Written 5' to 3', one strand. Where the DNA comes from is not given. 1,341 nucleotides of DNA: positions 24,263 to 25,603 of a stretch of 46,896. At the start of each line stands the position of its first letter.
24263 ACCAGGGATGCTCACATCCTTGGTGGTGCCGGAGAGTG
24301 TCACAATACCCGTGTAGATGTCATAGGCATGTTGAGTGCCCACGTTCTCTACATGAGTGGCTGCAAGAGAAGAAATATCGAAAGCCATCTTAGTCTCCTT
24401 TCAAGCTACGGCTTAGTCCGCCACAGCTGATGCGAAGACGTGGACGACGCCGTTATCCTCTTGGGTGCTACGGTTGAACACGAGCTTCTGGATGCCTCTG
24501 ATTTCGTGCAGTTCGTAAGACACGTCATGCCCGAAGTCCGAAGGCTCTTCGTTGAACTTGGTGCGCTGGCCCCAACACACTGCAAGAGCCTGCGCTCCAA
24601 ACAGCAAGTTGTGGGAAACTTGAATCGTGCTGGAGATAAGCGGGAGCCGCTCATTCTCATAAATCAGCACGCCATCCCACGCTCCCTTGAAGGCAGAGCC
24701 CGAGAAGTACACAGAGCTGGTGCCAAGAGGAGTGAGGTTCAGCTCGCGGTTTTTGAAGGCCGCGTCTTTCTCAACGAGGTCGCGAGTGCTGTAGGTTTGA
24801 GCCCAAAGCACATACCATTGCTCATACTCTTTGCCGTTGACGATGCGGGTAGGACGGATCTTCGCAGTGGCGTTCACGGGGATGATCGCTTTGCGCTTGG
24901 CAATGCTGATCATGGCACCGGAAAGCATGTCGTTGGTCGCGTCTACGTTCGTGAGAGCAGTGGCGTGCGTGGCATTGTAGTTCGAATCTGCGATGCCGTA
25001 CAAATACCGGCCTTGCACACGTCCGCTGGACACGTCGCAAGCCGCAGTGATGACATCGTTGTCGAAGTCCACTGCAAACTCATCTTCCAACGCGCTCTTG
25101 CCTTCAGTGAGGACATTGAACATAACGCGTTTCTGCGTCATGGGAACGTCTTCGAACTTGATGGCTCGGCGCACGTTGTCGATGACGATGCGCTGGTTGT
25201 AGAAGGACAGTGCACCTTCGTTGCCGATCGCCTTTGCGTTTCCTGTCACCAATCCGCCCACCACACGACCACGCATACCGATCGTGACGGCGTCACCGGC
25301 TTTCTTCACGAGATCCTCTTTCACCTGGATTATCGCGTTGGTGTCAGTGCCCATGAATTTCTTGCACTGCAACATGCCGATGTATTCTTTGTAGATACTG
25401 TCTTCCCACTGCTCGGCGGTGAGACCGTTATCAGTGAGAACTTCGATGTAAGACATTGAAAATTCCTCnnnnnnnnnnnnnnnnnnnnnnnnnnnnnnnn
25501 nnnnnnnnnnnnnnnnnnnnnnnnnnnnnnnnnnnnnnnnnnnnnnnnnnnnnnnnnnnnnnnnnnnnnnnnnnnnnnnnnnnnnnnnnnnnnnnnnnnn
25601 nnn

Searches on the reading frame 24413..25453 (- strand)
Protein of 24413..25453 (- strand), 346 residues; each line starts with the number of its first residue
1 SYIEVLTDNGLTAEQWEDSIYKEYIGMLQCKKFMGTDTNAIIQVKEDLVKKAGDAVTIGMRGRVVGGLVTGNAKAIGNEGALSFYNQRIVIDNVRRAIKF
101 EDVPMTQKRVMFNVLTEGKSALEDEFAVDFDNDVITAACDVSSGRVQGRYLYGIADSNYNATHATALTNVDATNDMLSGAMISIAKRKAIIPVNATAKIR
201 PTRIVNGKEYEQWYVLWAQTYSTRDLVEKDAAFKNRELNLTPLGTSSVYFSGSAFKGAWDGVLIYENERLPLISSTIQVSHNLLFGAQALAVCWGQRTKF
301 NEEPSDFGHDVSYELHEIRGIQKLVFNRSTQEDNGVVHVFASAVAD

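Call 21: search_protein_families(library=phrogs, proteins=[window:24413-25453:-], max_evalue=0.001)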
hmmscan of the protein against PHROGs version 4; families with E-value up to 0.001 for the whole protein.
window:24413-25453:- (346 aa): 1 family
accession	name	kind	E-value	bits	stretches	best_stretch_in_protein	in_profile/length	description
phrog_334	-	head and packaging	8.2e-43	147.9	1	9-343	10-379/381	major head protein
